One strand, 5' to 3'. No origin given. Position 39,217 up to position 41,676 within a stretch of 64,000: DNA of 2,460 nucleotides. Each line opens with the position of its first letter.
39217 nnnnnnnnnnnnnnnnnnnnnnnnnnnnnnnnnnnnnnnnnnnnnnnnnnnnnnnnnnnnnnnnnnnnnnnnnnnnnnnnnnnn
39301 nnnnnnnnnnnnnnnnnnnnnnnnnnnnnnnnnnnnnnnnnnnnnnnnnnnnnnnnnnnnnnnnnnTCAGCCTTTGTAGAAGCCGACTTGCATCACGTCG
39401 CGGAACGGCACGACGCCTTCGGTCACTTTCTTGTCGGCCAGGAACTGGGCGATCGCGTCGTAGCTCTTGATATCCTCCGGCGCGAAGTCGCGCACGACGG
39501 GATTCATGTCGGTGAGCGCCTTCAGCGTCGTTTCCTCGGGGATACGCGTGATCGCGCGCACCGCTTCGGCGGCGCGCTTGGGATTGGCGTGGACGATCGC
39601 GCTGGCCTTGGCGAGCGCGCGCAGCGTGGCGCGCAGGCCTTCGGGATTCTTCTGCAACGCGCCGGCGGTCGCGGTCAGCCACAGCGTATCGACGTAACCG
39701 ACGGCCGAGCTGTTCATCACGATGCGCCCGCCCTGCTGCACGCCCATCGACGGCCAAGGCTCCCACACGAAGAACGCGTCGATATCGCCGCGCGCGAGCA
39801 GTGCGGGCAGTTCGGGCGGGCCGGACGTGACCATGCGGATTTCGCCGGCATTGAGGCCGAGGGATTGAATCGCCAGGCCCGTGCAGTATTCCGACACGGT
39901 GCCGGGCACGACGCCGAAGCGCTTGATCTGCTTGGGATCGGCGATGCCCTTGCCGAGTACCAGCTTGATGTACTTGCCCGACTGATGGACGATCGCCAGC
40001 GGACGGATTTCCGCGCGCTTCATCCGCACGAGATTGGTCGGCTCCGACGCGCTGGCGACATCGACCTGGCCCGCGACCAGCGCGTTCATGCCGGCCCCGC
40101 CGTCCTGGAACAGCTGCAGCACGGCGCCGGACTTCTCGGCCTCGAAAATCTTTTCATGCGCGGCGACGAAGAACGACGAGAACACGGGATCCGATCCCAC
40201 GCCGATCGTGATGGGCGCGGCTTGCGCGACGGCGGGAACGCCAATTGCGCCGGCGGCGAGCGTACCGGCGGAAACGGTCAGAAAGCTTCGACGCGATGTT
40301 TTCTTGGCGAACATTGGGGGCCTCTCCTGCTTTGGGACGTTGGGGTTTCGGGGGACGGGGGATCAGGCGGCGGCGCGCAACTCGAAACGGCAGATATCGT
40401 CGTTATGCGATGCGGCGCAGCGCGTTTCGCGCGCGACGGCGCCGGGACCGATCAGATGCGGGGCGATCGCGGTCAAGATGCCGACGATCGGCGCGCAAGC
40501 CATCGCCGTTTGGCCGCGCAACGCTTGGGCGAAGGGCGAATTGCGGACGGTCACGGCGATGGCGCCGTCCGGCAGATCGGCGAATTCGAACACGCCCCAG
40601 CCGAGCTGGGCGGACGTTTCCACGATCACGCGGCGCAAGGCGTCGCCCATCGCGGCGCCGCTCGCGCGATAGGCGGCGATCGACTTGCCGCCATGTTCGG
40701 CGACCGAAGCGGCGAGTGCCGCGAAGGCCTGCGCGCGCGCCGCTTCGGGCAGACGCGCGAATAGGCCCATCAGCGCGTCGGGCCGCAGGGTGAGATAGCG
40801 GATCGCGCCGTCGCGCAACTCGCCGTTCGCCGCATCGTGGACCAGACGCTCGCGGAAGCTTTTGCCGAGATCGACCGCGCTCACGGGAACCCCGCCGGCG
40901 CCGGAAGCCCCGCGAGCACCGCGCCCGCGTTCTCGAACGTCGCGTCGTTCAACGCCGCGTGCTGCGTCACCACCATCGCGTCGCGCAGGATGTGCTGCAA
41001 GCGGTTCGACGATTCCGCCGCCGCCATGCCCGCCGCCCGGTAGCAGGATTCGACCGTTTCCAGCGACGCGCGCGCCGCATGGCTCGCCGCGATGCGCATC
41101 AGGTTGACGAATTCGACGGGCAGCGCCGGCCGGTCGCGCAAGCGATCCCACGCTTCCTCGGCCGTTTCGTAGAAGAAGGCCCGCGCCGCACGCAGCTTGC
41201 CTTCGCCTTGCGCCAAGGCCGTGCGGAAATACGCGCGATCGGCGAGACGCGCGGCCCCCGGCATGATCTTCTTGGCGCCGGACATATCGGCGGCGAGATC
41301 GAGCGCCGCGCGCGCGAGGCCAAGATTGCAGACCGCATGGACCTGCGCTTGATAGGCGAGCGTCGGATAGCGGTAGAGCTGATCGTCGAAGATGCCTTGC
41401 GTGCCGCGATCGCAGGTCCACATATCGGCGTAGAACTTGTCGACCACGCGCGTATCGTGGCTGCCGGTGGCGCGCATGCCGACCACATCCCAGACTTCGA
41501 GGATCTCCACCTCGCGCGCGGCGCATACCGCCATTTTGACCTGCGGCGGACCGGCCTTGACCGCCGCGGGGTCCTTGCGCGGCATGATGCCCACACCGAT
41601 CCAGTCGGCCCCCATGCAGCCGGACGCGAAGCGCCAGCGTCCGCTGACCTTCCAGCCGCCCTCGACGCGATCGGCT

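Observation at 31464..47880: Island-borne catabolic module: amidase, Rieske dioxygenase and a TcpA/TcpB-type hydroxyquinol pathway. Predicted substrate class is aryl-amide/aminophenol or substituted phenol.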

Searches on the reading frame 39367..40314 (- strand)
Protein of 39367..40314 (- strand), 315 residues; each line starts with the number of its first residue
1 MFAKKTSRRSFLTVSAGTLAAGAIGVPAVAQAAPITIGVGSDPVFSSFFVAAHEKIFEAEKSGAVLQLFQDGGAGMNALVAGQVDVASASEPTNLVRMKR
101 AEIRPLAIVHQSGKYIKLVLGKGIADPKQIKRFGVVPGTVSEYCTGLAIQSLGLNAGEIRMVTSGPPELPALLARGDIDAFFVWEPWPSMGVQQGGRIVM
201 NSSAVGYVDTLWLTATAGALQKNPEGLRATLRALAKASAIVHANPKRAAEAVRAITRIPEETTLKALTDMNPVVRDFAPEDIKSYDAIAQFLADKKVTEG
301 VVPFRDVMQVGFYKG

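Call 4: search_protein_families(library=pfam, proteins=[window:39367-40314:-], max_evalue=0.001)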
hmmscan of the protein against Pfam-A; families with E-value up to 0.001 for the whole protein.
window:39367-40314:- (315 aa): 3 families
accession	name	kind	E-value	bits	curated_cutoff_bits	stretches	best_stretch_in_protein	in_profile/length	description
PF13379.11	NMT1_2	-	3.7e-17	63.4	24.7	1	35-255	8-251/252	NMT1-like family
PF09084.16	NMT1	-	3.1e-08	34.2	20.5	1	70-248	29-216/216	NMT1/THI5 like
PF04069.17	OpuAC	-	0.00065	19.8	21.2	0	134-235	125-227/257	Substrate binding domain of ABC-type glycine betaine transport system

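Call 6: search_protein_families(library=ncbifam, proteins=[window:39367-40314:-], max_evalue=0.00001)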
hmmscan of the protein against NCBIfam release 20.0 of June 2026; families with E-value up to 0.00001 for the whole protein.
window:39367-40314:- (315 aa): 4 families
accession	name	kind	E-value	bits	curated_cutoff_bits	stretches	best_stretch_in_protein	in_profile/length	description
TIGR01728.1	SsuA_fam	subfamily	3.1e-27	95.6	163.5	1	36-313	2-289/290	aliphatic sulfonate ABC transporter substrate-binding protein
TIGR01729.1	taurine_ABC_bnd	equivalog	5.6e-16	58.8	304.25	1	49-251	13-223/300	taurine ABC transporter substrate-binding protein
NF008553.0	PRK11480.1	equivalog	3.6e-11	42.8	490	1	44-248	32-242/320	taurine ABC transporter substrate-binding protein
NF008588.0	PRK11553.1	subfamily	2.4e-07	30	299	1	147-269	146-268/319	aliphatic sulfonate ABC transporter substrate-binding protein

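Call 48: search_solved_structures(query=window:39367-40314:-, max_evalue=0.001)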
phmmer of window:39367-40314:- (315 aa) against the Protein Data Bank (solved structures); distinct sequences matched with E-value up to 0.001: 3.
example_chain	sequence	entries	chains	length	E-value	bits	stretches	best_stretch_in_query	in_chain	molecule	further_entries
6ssy_A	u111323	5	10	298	7.3e-13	51.6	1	54-246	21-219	Taurine-binding periplasmic protein | Taurine ABC transporter substrate-binding protein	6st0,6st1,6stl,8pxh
3e4r_A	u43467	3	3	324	3.2e-06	29.8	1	26-291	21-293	Nitrate transport protein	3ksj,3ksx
2x26_A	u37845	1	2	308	1e-05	28.2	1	124-260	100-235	PERIPLASMIC ALIPHATIC SULPHONATES-BINDING PROTEIN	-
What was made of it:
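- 37764..40314 (-): NMT1/SsuA-family ABC importer: SBP 39367-40314, ATPase 38570-39367, permease 37764-38573. PDB taurine-binding protein only 7e-13 (call 48).
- The taurine-binding protein in the PDB scores only 7e-13 (call 48).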

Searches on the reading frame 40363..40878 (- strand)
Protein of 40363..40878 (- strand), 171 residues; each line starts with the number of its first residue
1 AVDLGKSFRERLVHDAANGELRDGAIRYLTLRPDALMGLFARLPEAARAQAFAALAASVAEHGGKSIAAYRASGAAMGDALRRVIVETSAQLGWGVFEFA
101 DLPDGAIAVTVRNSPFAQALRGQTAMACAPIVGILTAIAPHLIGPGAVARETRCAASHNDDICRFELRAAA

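Call 28: search_protein_families(library=pfam, proteins=[window:40363-40878:-], max_evalue=0.001)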
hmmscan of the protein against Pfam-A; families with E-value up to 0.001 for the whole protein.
window:40363-40878:- (171 aa): 1 family
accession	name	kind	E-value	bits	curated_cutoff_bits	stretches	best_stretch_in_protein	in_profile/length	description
PF02830.23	V4R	-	2.5e-06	27.9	31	1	108-168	2-61/62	V4R domain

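Call 47: search_solved_structures(query=window:40363-40878:-, max_evalue=1)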
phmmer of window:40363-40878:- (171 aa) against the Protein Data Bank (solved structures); distinct sequences matched with E-value up to 1: 10.
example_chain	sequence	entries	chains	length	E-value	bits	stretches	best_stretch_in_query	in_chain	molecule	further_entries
7zoi_A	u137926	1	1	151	0.0021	21.4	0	91-129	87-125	Glycoside hydrolase family 18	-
7zoh_A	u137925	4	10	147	0.0054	20.1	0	92-129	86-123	Glycoside hydrolase family 18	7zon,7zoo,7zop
8r6p_H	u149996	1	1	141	0.013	18.8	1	33-130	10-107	Helicase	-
3log_A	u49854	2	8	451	0.056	16.8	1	73-121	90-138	Isochorismate synthase/isochorismate-pyruvate lyase mbtI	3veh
2g5f_A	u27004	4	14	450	0.056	16.8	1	73-121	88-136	COG0147: Anthranilate/para-aminobenzoate synthases component I | Isochorismate synthase/isochorismate-pyruvate lyase mbtI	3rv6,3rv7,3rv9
3rv8_A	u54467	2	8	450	0.056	16.8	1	73-121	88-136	Isochorismate synthase/isochorismate-pyruvate lyase mbtI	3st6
6za4_A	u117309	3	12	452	0.056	16.8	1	73-121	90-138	Salicylate synthase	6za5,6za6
8qc4_A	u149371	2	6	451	0.056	16.8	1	73-121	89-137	Salicylate synthase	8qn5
2i6y_A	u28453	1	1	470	0.059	16.7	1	73-120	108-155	Anthranilate synthase component I, putative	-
6yxu_H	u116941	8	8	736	0.13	15.6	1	33-121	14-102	RNA polymerase-associated transcription factor HelD | Helicase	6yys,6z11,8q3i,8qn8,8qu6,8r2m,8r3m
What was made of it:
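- Tried and rejected: Nothing significant (call 47).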

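Call 52: search_protein_families(library=ncbifam, proteins=[window:40363-40878:-], max_evalue=0.00001)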
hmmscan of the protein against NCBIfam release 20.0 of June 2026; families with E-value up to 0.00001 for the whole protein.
window:40363-40878:- (171 aa): 0 families

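Call 58: find_homologous_proteins(query=window:40363-40878:-, max_evalue=0.001)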
Query window:40363-40878:- (171 aa): 128 proteins with E <= 0.001 among 1897 candidates; the best 120 are listed.
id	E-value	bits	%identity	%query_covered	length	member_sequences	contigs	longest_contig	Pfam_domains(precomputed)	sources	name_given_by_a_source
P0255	1.2e-102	359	100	100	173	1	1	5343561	PF02830.24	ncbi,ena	-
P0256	1.7e-88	313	86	99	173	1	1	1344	PF02830.24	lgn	-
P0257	9.9e-54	200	60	97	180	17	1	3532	PF02830.24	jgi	-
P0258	1.9e-51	192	60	100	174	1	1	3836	PF02830.24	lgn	-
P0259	1.9e-49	186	60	96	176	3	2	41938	PF02830.24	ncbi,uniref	ncbi:hypothetical protein [Xanthobacter agilis]|uniref:hypothetical protein n=1 Tax=Xanthobacter agi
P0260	1.1e-48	183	58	100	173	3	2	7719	PF02830.24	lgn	-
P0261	1.2e-48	183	58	99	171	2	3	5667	PF02830.24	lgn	-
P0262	9.3e-48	180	56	96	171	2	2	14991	PF02830.24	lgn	-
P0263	6.7e-47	177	56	96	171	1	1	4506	PF02830.24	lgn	-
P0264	6.9e-47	177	58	96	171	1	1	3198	PF02830.24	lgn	-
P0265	7.5e-47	177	56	96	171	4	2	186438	PF02830.24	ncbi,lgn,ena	-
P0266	3.7e-46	175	58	96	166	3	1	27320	PF02830.24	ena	-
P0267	1.2e-42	164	52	96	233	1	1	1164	PF02830.24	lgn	-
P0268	2.5e-42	163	58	96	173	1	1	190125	PF02830.24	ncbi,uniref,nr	ncbi:V4R domain-containing protein [Poseidonocella sp. HB161398]|uniref:V4R domain-containing protei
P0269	6.7e-42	161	53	91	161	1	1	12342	PF02830.24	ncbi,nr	ncbi:MAG: 4-vinyl reductase [Alphaproteobacteria bacterium]|nr:4-vinyl reductase [Alphaproteobacteri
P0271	1.0e-41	161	51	99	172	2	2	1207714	-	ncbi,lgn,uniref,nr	ncbi:hypothetical protein [Rhizobium rhizoryzae]|uniref:Putative hydrocarbon binding protein n=1 Tax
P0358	1.9e-28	118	45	88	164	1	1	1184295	PF02830.24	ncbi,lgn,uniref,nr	ncbi:hypothetical protein JL37_19590 [Achromobacter sp. RTa]|uniref:V4R domain-containing protein n=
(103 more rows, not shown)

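Call 59: find_encoding_contigs(protein=P0358, flank=10000, max_places=1)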
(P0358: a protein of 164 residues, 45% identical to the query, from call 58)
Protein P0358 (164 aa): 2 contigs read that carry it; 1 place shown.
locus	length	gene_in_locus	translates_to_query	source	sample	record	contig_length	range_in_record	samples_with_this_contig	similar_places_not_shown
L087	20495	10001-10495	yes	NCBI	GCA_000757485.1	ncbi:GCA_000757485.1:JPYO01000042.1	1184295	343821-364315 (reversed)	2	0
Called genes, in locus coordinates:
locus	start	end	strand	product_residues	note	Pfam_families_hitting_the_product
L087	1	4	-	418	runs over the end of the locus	PF25919:BSH_CusB (faint), PF25917:BSH_RND, PF25876:HH_MFP_RND, PF25878:HH_AAEA_pHBA (weak), PF25885:HH_EMRA (weak), PF25944:Beta-barrel_RND, PF25954:Beta-barrel_RND_2 (weak), PF25967:RND-MFP_C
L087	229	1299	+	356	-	PF00111:Fer2, PF00970:FAD_binding_6, PF00175:NAD_binding_1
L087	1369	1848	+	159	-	PF00376:MerR, PF13411:MerR_1, PF09278:MerR-DNA-bind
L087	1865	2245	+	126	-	PF00111:Fer2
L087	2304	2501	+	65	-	PF00403:HMA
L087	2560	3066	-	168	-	PF00866:Ring_hydroxyl_B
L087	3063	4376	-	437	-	PF00355:Rieske, PF00848:Ring_hydroxyl_A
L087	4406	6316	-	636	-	PF00005:ABC_tran, PF02463:SMC_N (faint), PF13304:AAA_21 (faint), PF13401:AAA_22 (faint), PF20703:nSTAND1 (faint), PF08352:oligo_HPY, PF00005:ABC_tran, PF08352:oligo_HPY (weak)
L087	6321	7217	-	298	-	PF12911:OppC_N, PF00528:BPD_transp_1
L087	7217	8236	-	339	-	PF19300:BPD_transp_1_N, PF00528:BPD_transp_1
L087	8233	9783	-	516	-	PF00496:SBP_bac_5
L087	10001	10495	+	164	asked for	PF02830:V4R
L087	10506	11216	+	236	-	PF00392:GntR, PF07729:FCD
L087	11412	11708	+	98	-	-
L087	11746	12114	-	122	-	PF01638:HxlR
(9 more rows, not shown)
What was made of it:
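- Tried and rejected: Rejected: the Achromobacter copy sits by a GntR gene, an Opp-type ABC importer and a different Rieske pair (call 59).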

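Call 60: find_encoding_contigs(protein=P0271, flank=10000, max_places=1)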
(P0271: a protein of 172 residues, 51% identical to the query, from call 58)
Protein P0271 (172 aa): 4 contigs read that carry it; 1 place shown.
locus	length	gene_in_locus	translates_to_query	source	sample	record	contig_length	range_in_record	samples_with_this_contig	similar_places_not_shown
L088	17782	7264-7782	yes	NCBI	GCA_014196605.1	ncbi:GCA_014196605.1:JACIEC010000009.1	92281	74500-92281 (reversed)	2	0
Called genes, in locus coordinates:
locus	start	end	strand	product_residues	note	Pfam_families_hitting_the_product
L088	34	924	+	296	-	PF13276:HTH_21, PF00665:rve, PF13683:rve_3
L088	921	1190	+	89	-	PF03466:LysR_substrate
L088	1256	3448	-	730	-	PF08376:NIT, PF00672:HAMP (weak), PF00015:MCPsignal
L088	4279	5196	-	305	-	PF00126:HTH_1, PF03466:LysR_substrate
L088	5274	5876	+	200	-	PF01613:Flavin_Reduct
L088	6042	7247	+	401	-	PF00441:Acyl-CoA_dh_1 (weak), PF08028:Acyl-CoA_dh_2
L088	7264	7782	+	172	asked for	-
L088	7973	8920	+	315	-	PF13379:NMT1_2, PF09084:NMT1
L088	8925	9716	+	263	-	PF00005:ABC_tran, PF13304:AAA_21 (faint)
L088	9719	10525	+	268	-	PF00528:BPD_transp_1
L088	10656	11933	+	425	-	PF00355:Rieske, PF00848:Ring_hydroxyl_A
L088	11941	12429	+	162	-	PF00866:Ring_hydroxyl_B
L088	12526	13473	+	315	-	PF00175:NAD_binding_1 (weak), PF00111:Fer2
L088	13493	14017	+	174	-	PF01613:Flavin_Reduct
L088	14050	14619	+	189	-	PF13577:SnoaL_4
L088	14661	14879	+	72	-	-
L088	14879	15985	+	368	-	PF01425:Amidase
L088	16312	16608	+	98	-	PF03795:YCII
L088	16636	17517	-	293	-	PF00126:HTH_1, PF03466:LysR_substrate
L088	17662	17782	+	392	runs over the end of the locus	PF02746:MR_MLE_N, PF13378:MR_MLE_C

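Call 67: predict_structure(alignment_id=A2)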
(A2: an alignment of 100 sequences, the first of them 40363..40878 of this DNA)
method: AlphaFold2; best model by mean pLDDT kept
length: 171 residues; sequences in the alignment: 100
mean_pLDDT: 93.5   pTM: 0.88
mean pLDDT of the five models: 93.5, 93.5, 93.4, 93.0, 92.5
residues with pLDDT >= 90: 144; 70-90: 27; 50-70: 0; < 50: 0
segments of 3 or more residues with pLDDT < 50: none
pLDDT, mean of each block of 10 residues (from residue 1): 87 96 93 94 94 97 90 83 94 97 98 95 89 97 96 95 97 83
secondary structure, 60 per line:
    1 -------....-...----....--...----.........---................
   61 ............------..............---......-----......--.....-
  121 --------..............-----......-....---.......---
elements in order: H8-11 E13-15 E20-23 E26-28 H33-41 H45-72 H79-92 E96-101 E107-112 H115-119 H129-142 E148-153 H155-158 E162-168
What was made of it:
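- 40363..40884 (-): Stand-alone V4R protein (173 aa), a MopR/PoxR/DmpR-like aromatic-ligand sensor domain with no output domain. It is not IacB. AF2 model pLDDT 93.5 (call 67).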

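Call 69: fold_search(model_id=the predicted structure, library=pdb)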
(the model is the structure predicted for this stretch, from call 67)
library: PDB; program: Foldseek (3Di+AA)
matches with E <= 10: 382; with E <= 0.001: 27
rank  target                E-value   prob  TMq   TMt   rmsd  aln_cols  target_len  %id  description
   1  5kbh_A                2.2e-07  1.00  0.71  0.62   4.2       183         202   16  CRYSTAL STRUCTURE OF THE AROMATIC SENSOR DOMAIN OF MOPR IN COMPLEX WITH 3-CHLORO-PHENOL (released 2016-07-13)
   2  5fru_A                2.5e-07  1.00  0.77  0.69   3.6       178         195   18  crystal structure of the phenol-responsive sensory domain of the transcription activator PoxR (released 2016-03-30)
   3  5frw_A                2.8e-07  1.00  0.75  0.65   3.8       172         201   17  crystal structure of the phenol-responsive sensory domain of the transcription activator PoxR with Phenol (released 2016-04-06)
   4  5frv_A                3.2e-07  1.00  0.75  0.65   3.6       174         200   18  crystal structure of the phenol-responsive sensory domain of the transcription activator PoxR in complex with 4-methyl (released 2016-03-30)
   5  5frw_B                3.6e-07  1.00  0.78  0.69   3.2       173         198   17  crystal structure of the phenol-responsive sensory domain of the transcription activator PoxR with Phenol (released 2016-04-06)
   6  5frx_A                4.6e-07  1.00  0.74  0.65   4.0       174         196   17  crystal structure of the phenol-responsive sensory domain of the transcription activator PoxR in complex with 4-nitrop (released 2016-03-30)
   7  5frz_A                5.0e-07  1.00  0.76  0.68   3.8       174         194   17  crystal structure of the phenol-responsive sensory domain of the transcription activator PoxR with 3,4-dimethylphenol (released 2016-03-30)
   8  5kbe_A                5.3e-07  1.00  0.74  0.65   3.8       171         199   16  CRYSTAL STRUCTURE OF THE AROMATIC SENSOR DOMAIN OF MOPR IN COMPLEX WITH PHENOL (released 2016-07-13)
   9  7vqf                  6.0e-07  1.00  0.69  0.63   4.1       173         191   17  Phenol binding protein, MopR (released 2022-09-07)
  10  5kbi_B                6.8e-07  1.00  0.72  0.62   3.8       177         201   16  CRYSTAL STRUCTURE OF THE AROMATIC SENSOR DOMAIN OF MOPR IN COMPLEX WITH CATACHOL (released 2016-07-13)
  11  5kbi_A                8.3e-07  1.00  0.72  0.62   4.5       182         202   16  CRYSTAL STRUCTURE OF THE AROMATIC SENSOR DOMAIN OF MOPR IN COMPLEX WITH CATACHOL (released 2016-07-13)
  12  5kbg_A                1.2e-06  1.00  0.73  0.62   3.8       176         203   16  CRYSTAL STRUCTURE OF THE AROMATIC SENSOR DOMAIN OF MOPR IN COMPLEX WITH OCRESOL (released 2016-07-13)
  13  6iy8_B                1.6e-06  1.00  0.77  0.31   3.5       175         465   16  DmpR-phenol complex of Pseudomonas putida (released 2020-06-10)
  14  5kbe_B                1.7e-06  1.00  0.74  0.63   4.2       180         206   16  CRYSTAL STRUCTURE OF THE AROMATIC SENSOR DOMAIN OF MOPR IN COMPLEX WITH PHENOL (released 2016-07-13)
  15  6iy8_C                2.3e-06  1.00  0.78  0.31   3.2       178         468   15  DmpR-phenol complex of Pseudomonas putida (released 2020-06-10)
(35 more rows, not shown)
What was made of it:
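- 40363..40884 (-): Foldseek top hits are MopR/PoxR/DmpR phenol sensor domains, TM 0.71-0.78, E about 2e-7 (call 69).
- The V4R model (pLDDT 93.5) matches phenol-sensor domains (calls 67, 69).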

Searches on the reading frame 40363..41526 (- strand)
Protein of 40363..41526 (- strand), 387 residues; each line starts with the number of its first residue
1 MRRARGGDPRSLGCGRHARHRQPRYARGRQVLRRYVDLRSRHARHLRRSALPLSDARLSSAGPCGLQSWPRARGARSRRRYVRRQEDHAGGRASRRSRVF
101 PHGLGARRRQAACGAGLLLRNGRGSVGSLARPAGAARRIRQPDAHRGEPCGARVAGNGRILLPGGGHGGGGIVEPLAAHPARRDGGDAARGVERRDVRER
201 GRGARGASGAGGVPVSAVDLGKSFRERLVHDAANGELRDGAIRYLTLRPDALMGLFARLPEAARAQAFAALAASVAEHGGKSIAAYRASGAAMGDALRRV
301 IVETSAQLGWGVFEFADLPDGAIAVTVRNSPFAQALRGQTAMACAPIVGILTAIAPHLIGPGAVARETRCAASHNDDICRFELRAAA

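Call 5: search_protein_families(library=pfam, proteins=[window:40363-41526:-], max_evalue=0.001)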
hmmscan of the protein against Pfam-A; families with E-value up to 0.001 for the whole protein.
window:40363-41526:- (387 aa): 1 family
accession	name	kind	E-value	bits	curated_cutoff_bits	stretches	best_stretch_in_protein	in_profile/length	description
PF02830.23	V4R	-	1.2e-05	25.8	31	1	324-384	2-61/62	V4R domain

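Call 7: search_protein_families(library=ncbifam, proteins=[window:40363-41526:-], max_evalue=0.00001)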
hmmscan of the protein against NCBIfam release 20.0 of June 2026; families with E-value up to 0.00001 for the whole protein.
window:40363-41526:- (387 aa): 0 families
